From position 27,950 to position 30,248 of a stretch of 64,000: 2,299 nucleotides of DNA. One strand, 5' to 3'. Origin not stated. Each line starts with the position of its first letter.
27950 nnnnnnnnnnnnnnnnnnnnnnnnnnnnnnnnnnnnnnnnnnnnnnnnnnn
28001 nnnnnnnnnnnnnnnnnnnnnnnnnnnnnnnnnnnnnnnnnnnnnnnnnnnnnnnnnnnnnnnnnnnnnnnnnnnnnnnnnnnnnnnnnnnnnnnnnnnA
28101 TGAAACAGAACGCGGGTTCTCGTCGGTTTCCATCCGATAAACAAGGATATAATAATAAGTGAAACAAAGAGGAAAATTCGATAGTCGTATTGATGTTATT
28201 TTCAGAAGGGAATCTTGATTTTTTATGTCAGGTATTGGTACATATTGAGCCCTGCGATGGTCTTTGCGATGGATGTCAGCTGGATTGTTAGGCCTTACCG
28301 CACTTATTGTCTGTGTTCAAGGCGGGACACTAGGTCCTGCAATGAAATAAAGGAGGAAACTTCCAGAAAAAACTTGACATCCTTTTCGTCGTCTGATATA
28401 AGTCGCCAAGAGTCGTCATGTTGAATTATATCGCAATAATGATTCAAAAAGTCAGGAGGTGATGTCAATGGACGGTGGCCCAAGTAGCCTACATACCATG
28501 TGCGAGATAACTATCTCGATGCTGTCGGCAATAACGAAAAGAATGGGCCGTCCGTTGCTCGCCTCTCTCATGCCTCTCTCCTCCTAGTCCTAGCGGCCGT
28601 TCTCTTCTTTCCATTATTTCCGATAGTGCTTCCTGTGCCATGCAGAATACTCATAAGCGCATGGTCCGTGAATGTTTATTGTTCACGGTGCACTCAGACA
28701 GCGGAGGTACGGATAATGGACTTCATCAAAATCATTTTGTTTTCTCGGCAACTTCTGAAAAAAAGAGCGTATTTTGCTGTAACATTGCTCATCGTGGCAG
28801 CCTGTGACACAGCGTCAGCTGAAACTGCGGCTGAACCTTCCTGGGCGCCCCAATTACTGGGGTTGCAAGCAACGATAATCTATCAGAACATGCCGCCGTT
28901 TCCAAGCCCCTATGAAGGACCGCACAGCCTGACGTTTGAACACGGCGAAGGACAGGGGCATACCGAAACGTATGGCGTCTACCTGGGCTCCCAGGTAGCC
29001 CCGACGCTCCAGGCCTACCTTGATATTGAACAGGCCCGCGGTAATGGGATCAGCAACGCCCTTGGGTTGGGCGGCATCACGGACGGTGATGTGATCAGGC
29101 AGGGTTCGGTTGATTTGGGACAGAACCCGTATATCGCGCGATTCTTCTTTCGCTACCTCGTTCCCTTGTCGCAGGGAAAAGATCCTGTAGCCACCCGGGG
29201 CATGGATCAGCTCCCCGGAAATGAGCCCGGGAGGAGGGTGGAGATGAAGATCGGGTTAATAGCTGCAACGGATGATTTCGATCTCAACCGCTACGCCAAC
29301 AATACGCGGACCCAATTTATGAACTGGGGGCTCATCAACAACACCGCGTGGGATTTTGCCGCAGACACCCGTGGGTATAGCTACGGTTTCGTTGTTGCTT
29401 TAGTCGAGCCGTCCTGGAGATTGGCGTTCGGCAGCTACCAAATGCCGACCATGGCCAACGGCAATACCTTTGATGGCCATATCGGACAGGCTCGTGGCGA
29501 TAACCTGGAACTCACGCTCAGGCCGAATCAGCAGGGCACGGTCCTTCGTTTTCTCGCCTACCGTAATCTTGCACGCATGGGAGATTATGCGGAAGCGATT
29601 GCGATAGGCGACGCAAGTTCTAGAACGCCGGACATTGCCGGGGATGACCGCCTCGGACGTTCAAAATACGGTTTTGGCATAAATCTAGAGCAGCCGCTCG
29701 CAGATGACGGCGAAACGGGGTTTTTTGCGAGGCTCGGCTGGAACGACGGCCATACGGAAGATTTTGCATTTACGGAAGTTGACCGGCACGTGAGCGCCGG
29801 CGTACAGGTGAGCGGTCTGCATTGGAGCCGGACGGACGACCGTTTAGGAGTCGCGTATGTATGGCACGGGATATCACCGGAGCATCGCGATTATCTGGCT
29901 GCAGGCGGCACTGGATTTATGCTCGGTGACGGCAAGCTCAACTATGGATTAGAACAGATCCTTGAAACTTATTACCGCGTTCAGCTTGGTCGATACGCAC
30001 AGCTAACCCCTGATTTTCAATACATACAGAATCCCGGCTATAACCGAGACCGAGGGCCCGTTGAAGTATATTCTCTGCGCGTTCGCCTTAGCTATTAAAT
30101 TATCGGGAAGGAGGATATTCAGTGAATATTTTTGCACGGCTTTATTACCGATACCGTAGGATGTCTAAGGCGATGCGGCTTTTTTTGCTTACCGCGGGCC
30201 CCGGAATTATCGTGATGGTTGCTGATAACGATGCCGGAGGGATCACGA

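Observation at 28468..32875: Putative Mn2+ acquisition module: OprB-type porin, NRAMP, 58-aa membrane peptide and a soluble PRC / MgtE_N / CBS protein, with an upstream palindrome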

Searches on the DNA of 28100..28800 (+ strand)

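Call 10: search_rna_families(source=window, start=28100, end=28800, threshold=evalue, max_evalue=10)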
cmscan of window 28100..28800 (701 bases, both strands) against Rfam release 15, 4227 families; matches with E-value up to 10: 2.
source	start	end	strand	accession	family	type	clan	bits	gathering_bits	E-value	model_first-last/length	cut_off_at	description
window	28756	28787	-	RF02074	STnc240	Gene; sRNA;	-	18.2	55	7.5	1-77/77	no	Enterobacterial sRNA STnc240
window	28346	28388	-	RF00026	U6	Gene; snRNA; splicing;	CL00009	12.7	44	3.4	1-105/105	no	U6 spliceosomal RNA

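Call 105: build_rna_model(alignment_id=A7, structure=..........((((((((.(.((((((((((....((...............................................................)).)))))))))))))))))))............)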
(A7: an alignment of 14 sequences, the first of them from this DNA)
Model R2 built from alignment A7 (14 sequences, 134 columns); structure: as given.
model positions 129; base pairs 21; branch points 0; effective number of sequences 4.1; information 0.59 bits per position. Calibrated on 0.2 Mb of random sequence (short: E-values are rough).
structure used (alignment columns):
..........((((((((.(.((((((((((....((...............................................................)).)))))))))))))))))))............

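Call 106: search_with_rna_model(model_id=R2, sources=[window, L001, L002, L003, L004, L005, L006, L007, L008, L009, L010, L011, L012, L013, L014, L015, L016, L017, L018, L019, L020, L021, L022, L023, L024, L025, L026, L027, L028, L029, L030, L031, L032, L033, L034, L035, L036, L037, L038, L039, L040, L041, L042, L043, L044, L045, L046, L047, L048, L049, L050, L051, L052, L053, L054, L055, L056, L057, L058, L059, L060, L061, L062, L063, L064, L065, L066, L067, L068, L069, L070, L071, L072, L073, L074, L075, L076, L077, L078, L079, L080, L081, L082, L083, L084, L085, L086, L087, L088, L089, L090, L091, L092, L093, L094, L095, L096, L097, L098, L099], max_evalue=0.1)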
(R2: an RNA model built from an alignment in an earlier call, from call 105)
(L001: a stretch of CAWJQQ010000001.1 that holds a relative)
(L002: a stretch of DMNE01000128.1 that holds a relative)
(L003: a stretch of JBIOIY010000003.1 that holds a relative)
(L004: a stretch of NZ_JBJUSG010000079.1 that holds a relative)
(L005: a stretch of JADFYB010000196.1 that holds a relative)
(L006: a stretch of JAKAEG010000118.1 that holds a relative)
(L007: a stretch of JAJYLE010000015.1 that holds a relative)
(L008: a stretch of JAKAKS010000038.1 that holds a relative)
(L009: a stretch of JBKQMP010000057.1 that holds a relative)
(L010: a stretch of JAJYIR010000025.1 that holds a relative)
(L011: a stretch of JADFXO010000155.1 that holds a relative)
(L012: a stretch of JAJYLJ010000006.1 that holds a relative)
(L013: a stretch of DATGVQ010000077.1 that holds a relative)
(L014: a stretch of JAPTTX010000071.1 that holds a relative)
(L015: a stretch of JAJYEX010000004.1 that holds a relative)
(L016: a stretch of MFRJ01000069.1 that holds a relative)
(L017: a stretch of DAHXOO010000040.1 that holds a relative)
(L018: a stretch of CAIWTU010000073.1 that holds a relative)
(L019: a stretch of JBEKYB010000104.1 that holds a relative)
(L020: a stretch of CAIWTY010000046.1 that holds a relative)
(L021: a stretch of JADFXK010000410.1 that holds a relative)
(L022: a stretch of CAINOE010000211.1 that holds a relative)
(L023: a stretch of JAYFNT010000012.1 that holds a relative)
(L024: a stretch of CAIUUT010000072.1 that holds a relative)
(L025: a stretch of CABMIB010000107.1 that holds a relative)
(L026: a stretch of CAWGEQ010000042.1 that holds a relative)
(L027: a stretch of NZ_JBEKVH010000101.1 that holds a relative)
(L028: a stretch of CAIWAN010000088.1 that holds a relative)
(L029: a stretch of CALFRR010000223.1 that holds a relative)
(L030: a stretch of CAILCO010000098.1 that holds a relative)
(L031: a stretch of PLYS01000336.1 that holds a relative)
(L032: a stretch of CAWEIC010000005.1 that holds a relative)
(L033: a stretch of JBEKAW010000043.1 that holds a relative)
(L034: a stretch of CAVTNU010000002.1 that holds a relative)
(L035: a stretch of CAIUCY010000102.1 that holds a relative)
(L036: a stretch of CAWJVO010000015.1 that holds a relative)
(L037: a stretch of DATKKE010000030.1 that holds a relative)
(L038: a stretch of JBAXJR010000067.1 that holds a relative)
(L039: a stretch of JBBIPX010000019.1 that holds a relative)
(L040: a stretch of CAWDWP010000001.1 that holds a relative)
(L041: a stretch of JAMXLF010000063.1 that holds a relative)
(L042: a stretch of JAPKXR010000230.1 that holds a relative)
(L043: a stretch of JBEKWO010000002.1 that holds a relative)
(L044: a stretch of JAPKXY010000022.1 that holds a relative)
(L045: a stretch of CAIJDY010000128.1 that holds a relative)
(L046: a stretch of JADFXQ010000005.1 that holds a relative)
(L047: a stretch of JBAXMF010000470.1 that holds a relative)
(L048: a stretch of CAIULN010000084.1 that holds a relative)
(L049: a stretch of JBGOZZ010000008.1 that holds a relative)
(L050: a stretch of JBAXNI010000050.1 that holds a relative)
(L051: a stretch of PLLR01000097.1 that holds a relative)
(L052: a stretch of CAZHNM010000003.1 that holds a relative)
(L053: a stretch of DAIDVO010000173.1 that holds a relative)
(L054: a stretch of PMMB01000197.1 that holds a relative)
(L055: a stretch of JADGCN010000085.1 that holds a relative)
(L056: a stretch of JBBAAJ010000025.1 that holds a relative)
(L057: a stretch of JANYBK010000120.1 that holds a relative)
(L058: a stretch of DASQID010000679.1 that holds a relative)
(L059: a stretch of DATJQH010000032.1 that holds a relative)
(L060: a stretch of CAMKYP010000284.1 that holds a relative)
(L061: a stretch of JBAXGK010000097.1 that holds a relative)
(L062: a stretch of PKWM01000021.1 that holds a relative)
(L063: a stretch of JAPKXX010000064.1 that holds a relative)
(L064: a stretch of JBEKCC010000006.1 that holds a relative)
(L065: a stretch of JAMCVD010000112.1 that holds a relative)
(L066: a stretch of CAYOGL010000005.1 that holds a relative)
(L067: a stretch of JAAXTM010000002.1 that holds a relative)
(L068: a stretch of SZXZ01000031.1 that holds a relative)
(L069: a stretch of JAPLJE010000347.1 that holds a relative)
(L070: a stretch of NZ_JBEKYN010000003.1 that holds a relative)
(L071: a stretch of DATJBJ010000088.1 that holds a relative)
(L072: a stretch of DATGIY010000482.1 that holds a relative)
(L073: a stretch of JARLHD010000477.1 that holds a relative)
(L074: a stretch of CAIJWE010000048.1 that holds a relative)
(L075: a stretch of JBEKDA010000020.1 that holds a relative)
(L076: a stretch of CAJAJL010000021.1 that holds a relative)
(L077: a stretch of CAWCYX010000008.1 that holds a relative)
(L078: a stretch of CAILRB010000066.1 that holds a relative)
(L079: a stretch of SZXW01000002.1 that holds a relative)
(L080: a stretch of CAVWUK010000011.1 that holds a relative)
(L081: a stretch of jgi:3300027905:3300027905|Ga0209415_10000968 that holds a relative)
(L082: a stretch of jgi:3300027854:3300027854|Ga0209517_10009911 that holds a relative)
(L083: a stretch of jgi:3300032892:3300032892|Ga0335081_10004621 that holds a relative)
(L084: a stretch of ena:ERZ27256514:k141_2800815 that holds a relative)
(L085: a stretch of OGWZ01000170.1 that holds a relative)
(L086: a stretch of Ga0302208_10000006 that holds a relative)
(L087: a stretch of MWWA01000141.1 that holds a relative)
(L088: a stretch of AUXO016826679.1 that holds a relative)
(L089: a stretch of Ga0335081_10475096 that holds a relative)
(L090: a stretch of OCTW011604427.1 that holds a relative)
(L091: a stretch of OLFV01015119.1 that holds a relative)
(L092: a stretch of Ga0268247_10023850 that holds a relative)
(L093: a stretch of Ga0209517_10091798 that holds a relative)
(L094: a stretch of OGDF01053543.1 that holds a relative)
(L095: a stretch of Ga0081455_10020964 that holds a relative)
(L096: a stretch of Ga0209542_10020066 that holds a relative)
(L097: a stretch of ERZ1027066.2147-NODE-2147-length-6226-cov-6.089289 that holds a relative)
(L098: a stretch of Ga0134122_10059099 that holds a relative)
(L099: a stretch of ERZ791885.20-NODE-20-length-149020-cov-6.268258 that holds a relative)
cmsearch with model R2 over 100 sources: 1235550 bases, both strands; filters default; matches with E-value up to 0.1: 16.
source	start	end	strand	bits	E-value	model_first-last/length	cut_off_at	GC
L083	2861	2990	+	138.9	1.7e-39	1-129/129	no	0.51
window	28446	28575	+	132.9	1.2e-37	1-129/129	no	0.51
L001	4849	4978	+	130.6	6.1e-37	1-129/129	no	0.47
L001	4465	4594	+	130.1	8.5e-37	1-129/129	no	0.47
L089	572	698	-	114.9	4.4e-32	1-129/129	no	0.48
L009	3913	4024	+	91.4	7.9e-25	1-129/129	no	0.48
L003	6299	6410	+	91.3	8.4e-25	1-129/129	no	0.47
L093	1389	1516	-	84.4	1.1e-22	1-129/129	no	0.46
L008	6296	6415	+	70.8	1.8e-18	1-129/129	no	0.55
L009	4538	4658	+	70.8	1.8e-18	1-129/129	no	0.53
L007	6292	6411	+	68.5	9.3e-18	1-129/129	no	0.53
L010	326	434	+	65.4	8.4e-17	1-129/129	no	0.5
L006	2473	2581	+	55.1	1.3e-13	1-129/129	no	0.5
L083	7477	7591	+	35.4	1.6e-07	1-129/129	no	0.47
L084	3389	3503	+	35.4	1.6e-07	1-129/129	no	0.47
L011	2746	2870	+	28.1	2.7e-05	1-129/129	no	0.48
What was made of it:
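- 28446..28715 (+): Conserved structured 5' leader of the operon. My covariance model R2 finds the 5' module only in Nitrospirota loci (call 106).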

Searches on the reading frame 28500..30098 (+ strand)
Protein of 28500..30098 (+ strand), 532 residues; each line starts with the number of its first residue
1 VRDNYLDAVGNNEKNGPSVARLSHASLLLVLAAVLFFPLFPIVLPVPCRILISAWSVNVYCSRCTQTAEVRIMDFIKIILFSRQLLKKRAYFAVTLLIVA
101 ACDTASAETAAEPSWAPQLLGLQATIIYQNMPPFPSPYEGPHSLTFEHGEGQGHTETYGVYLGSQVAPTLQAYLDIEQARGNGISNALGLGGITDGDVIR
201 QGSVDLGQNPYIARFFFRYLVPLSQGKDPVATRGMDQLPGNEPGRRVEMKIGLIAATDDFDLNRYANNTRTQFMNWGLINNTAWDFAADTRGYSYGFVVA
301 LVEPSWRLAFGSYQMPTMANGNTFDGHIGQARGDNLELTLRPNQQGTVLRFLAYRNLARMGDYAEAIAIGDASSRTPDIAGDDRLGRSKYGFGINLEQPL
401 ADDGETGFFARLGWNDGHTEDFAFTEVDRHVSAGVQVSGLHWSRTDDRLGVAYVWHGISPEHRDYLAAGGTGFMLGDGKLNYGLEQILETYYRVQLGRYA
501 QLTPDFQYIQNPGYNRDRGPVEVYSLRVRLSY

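Call 4: search_protein_families(library=pfam, proteins=[window:28500-30098:+], max_evalue=0.01)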
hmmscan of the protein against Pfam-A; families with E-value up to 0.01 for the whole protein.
window:28500-30098:+ (532 aa): 1 family
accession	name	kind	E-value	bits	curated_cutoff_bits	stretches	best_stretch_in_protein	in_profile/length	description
PF04966.18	OprB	-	9e-39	134.3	22.9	1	170-531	27-371/372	Carbohydrate-selective porin, OprB family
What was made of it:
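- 28716..30098 (+): OprB-family outer-membrane porin (460 aa) with an N-terminal signal sequence. Pfam PF04966, 134 bits against a cut-off of 22.9 (call 4).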

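Call 33: search_protein_families(library=ncbifam, proteins=[window:28716-30098:+], max_evalue=0.01)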
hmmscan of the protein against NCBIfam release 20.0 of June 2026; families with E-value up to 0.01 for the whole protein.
window:28716-30098:+ (460 aa): 1 family
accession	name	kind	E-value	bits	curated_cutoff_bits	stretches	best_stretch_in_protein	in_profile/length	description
NF051888.1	porinAaxAChlmd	equivalog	0.00051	19.2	600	1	413-459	393-439/440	porin AaxA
